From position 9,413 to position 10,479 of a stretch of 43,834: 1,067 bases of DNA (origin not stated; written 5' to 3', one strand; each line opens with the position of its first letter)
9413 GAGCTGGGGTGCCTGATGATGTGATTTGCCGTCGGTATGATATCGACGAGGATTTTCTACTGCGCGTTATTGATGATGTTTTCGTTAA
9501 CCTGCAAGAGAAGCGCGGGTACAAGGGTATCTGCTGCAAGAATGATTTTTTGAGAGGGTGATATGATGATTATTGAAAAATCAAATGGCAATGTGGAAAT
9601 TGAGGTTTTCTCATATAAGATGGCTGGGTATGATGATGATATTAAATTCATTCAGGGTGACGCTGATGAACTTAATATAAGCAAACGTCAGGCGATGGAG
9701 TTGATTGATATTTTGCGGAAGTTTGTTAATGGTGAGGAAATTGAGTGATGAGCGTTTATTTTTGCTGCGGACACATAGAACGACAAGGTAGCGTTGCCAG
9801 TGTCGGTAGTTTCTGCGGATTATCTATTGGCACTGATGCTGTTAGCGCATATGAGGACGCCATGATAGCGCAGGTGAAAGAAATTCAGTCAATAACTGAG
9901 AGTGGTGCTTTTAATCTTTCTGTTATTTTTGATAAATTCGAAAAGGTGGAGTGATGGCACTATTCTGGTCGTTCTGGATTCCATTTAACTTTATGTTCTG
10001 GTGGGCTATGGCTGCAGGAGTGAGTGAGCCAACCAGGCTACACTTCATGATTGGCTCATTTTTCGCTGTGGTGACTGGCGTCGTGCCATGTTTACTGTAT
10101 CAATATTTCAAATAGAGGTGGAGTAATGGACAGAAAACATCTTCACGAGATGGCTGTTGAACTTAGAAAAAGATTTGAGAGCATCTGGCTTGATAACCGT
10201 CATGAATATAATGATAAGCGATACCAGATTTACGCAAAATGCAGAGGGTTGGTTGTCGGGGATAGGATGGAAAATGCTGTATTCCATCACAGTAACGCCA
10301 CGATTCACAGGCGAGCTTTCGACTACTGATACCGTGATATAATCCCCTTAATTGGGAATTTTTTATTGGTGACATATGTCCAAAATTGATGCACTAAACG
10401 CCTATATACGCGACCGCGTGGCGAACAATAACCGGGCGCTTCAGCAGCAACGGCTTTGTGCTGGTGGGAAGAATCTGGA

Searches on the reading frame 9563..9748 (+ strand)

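Call 25: search_protein_families(library=pfam, max_evalue=0.01, proteins=[window:9563-9748:+])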
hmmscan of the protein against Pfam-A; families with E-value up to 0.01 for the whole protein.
window:9563-9748:+ (61 aa): 0 families

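Call 26: search_protein_families(library=phrogs, max_evalue=0.001, proteins=[window:9563-9748:+])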
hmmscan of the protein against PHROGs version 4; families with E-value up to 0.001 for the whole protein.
window:9563-9748:+ (61 aa): 1 family
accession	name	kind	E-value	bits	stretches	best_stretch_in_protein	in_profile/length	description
phrog_13627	-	unknown function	1.1e-11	45.8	1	2-61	1-55/55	-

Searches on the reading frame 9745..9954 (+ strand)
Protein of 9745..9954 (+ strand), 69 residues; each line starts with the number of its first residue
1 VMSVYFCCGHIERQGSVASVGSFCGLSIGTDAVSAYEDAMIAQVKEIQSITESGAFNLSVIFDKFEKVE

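Call 25: search_protein_families(library=pfam, max_evalue=0.01, proteins=[window:9745-9954:+])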
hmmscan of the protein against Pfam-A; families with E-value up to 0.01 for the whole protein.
window:9745-9954:+ (69 aa): 0 families

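Call 26: search_protein_families(library=phrogs, max_evalue=0.001, proteins=[window:9745-9954:+])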
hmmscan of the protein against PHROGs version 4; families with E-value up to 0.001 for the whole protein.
window:9745-9954:+ (69 aa): 1 family
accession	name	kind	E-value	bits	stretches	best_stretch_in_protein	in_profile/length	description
phrog_26739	-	unknown function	3.2e-30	105.4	1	2-69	1-62/62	-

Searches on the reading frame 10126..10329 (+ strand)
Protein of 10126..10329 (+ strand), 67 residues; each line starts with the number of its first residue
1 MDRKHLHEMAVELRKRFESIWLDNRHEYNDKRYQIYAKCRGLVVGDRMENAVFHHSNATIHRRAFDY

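Call 25: search_protein_families(library=pfam, max_evalue=0.01, proteins=[window:10126-10329:+])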
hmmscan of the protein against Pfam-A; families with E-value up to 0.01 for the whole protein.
window:10126-10329:+ (67 aa): 0 families

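Call 26: search_protein_families(library=phrogs, max_evalue=0.001, proteins=[window:10126-10329:+])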
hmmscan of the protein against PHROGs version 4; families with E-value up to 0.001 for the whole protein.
window:10126-10329:+ (67 aa): 1 family
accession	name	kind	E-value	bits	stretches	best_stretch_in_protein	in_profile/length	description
phrog_17303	-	unknown function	1.4e-28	99.6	1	1-67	1-67/67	-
